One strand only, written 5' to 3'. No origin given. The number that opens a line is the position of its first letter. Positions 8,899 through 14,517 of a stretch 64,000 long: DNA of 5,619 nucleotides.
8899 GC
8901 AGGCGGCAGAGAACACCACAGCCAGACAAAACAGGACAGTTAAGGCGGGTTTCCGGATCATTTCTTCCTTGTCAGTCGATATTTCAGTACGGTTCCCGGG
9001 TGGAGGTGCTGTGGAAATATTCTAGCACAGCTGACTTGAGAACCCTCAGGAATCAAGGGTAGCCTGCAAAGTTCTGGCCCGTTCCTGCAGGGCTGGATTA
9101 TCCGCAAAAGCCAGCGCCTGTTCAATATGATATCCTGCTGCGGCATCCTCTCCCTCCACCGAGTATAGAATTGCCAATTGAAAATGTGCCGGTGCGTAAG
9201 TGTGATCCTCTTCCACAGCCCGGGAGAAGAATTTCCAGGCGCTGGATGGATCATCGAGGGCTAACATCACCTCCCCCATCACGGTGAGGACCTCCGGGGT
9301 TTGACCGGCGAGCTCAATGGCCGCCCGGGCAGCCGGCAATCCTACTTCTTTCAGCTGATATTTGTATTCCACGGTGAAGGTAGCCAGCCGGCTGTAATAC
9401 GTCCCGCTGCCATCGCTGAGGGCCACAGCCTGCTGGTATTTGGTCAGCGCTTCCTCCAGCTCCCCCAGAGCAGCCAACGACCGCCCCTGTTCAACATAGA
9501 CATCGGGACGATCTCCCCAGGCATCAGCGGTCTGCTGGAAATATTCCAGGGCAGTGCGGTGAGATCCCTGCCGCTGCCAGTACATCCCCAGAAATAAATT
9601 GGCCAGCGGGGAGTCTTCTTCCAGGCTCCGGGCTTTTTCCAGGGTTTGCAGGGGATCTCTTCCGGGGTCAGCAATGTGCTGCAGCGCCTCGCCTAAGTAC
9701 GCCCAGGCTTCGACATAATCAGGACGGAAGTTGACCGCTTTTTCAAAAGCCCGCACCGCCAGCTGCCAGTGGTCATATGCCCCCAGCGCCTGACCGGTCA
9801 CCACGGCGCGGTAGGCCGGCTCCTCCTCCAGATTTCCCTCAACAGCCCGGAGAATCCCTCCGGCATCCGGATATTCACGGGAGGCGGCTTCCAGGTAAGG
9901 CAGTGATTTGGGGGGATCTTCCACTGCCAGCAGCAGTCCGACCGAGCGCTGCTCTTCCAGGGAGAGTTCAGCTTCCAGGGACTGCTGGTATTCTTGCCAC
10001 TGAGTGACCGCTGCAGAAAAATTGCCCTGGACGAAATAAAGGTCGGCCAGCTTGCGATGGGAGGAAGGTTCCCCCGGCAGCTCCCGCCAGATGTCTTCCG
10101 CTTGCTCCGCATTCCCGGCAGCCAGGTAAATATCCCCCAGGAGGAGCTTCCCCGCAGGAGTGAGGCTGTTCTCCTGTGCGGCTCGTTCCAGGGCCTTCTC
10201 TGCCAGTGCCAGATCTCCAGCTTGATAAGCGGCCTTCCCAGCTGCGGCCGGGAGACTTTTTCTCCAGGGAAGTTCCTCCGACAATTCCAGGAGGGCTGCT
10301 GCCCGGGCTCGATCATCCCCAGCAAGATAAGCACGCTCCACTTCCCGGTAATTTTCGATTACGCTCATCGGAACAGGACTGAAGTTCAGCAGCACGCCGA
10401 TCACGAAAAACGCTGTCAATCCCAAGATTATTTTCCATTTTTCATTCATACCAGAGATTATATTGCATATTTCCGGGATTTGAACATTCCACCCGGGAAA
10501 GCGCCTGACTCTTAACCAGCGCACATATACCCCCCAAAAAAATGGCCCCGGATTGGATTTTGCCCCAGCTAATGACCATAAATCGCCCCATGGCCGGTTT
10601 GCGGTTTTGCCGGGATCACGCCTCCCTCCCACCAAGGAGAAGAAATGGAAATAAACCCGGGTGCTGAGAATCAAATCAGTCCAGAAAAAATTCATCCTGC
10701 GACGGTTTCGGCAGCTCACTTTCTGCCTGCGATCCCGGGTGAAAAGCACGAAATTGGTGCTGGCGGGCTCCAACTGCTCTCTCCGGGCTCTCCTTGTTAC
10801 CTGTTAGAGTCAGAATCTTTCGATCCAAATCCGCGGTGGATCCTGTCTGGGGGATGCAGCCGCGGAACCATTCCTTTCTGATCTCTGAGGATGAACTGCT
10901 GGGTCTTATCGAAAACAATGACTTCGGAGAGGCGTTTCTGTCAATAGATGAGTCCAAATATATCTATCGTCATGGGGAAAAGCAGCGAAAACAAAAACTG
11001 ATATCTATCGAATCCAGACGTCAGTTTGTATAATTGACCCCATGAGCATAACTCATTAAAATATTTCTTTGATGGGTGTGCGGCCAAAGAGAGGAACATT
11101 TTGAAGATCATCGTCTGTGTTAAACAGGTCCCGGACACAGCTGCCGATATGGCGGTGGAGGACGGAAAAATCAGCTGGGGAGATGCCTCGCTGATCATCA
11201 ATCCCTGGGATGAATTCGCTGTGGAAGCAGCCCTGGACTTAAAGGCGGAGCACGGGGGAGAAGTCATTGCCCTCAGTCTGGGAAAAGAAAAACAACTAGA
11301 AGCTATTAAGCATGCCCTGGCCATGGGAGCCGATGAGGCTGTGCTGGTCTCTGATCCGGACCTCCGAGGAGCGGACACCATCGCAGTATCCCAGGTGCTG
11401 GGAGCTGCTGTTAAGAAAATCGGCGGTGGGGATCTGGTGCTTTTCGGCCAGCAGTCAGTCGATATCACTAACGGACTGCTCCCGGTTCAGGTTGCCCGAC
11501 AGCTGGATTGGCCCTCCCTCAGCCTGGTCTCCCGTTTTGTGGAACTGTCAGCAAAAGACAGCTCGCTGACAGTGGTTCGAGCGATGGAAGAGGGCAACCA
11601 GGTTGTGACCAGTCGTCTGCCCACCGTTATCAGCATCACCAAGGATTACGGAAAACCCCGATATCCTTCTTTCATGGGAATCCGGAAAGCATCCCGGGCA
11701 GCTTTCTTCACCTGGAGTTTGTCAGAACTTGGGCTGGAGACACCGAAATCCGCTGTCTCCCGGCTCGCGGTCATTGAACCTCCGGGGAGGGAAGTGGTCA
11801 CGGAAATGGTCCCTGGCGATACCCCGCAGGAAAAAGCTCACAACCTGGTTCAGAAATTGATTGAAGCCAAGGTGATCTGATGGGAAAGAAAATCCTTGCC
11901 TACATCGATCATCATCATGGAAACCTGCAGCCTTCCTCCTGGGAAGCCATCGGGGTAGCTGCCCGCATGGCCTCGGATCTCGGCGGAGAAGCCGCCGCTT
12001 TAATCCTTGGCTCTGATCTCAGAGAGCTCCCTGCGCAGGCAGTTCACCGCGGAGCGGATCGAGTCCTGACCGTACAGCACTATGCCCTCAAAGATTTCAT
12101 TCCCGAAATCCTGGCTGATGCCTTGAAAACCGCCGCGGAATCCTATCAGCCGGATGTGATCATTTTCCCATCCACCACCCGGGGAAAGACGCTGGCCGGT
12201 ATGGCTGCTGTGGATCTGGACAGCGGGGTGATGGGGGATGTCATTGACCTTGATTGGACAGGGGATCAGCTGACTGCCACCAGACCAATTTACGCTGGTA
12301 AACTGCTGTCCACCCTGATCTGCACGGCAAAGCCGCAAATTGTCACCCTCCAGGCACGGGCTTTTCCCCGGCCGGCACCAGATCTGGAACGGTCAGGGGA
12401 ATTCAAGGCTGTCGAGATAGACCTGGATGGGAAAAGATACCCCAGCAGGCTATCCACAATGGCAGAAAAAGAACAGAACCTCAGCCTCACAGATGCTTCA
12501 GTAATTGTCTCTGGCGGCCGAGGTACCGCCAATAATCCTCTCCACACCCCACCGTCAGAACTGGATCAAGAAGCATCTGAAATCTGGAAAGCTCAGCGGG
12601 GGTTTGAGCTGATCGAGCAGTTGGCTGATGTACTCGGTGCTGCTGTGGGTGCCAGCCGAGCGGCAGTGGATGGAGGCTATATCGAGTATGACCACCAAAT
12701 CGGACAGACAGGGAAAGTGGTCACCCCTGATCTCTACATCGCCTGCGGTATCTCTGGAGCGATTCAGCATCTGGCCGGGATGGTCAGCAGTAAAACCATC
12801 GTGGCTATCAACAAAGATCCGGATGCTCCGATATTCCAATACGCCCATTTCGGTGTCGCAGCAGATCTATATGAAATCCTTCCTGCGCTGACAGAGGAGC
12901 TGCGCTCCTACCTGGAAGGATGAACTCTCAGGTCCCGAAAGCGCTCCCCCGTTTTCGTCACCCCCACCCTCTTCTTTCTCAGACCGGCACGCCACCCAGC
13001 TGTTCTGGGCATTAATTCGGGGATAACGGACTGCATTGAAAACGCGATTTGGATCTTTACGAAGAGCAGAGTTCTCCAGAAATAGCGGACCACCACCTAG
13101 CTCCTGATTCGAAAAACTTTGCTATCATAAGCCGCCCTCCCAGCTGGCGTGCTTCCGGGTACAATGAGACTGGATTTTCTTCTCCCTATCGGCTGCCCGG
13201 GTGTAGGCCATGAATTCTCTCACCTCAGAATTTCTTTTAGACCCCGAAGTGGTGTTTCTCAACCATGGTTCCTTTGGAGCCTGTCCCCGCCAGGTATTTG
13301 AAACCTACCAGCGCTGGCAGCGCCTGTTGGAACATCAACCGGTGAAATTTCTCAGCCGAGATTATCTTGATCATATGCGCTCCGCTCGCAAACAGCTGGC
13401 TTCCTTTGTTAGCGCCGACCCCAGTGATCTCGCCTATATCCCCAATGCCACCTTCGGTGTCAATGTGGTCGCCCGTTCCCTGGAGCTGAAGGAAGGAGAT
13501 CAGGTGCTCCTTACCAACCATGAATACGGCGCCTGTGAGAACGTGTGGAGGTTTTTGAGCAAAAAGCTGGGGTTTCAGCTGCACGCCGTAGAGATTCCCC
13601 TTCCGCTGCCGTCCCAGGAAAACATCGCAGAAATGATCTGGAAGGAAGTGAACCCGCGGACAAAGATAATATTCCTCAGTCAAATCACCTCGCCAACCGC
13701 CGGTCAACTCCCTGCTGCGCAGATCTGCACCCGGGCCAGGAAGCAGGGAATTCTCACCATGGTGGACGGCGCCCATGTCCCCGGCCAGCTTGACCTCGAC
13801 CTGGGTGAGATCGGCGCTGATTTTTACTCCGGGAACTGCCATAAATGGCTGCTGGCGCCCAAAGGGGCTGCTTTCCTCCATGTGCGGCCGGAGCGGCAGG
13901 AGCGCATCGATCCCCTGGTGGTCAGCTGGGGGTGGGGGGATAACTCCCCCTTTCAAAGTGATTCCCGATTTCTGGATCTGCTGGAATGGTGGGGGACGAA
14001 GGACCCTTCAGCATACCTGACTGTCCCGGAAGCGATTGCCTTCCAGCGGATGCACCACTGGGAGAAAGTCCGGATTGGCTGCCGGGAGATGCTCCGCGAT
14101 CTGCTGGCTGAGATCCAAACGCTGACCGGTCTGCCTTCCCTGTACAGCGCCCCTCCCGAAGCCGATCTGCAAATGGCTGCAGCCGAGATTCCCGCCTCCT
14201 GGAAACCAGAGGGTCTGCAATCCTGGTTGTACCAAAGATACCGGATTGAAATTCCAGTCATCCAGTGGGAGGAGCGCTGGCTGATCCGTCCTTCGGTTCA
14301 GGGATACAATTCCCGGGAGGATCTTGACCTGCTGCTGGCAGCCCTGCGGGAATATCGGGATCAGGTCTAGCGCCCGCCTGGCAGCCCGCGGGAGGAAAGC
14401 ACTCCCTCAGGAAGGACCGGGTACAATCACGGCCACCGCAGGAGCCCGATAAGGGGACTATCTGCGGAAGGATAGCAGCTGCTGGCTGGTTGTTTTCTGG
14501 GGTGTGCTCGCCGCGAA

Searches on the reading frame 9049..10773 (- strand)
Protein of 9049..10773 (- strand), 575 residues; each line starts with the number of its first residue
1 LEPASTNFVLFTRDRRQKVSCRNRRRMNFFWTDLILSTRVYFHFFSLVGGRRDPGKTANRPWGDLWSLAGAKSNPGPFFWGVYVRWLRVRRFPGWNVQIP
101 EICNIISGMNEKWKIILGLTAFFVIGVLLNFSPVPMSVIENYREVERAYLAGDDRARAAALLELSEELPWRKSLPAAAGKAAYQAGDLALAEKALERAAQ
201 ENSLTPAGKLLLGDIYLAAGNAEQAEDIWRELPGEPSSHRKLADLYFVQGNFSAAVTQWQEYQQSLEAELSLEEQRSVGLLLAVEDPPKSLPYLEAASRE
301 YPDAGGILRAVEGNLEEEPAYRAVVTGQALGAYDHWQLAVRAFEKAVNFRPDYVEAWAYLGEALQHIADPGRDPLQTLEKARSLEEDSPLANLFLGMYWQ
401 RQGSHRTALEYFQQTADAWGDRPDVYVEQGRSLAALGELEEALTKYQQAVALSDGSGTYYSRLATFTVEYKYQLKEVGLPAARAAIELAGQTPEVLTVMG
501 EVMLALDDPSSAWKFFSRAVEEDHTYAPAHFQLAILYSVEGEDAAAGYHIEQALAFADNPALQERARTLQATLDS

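Call 72: search_protein_families(library=pfam, proteins=[window:9049-10773:-], max_evalue=0.00001)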
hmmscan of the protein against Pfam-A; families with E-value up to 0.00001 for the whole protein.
window:9049-10773:- (575 aa): 8 families
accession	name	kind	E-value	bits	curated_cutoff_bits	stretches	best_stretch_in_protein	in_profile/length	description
PF07719.23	TPR_2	-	3.3e-18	64.7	27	0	424-453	2-31/34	Tetratricopeptide repeat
PF13432.12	TPR_16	-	2.1e-13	50.9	32.7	1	401-455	9-63/65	Tetratricopeptide repeat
PF13428.12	TPR_14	-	3.7e-13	49.2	23.5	0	423-465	1-43/44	Tetratricopeptide repeat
PF13414.12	TPR_11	-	1.9e-11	43.9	26.8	0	430-453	1-24/42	TPR repeat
PF14559.12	TPR_19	-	2.7e-11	44.1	25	0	182-233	1-52/68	Tetratricopeptide repeat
PF13431.12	TPR_17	-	5.3e-11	42.3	24.4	0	342-369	1-28/34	Tetratricopeptide repeat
PF00515.34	TPR_1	-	1.5e-08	34.5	27.8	0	424-452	2-30/34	Tetratricopeptide repeat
PF13424.12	TPR_12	-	4.2e-08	33.7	30.1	0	394-452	8-74/77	Tetratricopeptide repeat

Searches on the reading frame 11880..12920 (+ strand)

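Call 72: search_protein_families(library=pfam, proteins=[window:11880-12920:+], max_evalue=0.00001)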
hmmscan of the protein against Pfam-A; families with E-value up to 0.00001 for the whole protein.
window:11880-12920:+ (347 aa): 2 families
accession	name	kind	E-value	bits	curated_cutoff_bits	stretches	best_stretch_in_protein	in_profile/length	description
PF01012.27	ETF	-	7.8e-39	133.8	26.7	1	6-181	2-179/181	Electron transfer flavoprotein domain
PF00766.25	ETF_alpha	-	1.9e-31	108.3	27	1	237-301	16-80/81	Electron transfer flavoprotein FAD-binding domain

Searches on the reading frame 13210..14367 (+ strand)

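Call 72: search_protein_families(library=pfam, proteins=[window:13210-14367:+], max_evalue=0.00001)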
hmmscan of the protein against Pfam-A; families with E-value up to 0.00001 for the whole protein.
window:13210-14367:+ (386 aa): 2 families
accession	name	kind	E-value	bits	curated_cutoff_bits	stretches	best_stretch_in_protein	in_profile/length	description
PF00266.25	Aminotran_5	-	1.1e-27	97.4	21.5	1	42-248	31-236/371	Aminotransferase class-V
PF01053.26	Cys_Met_Meta_PP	-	1.8e-10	40.4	27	1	93-214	88-200/381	Cys/Met metabolism PLP-dependent enzyme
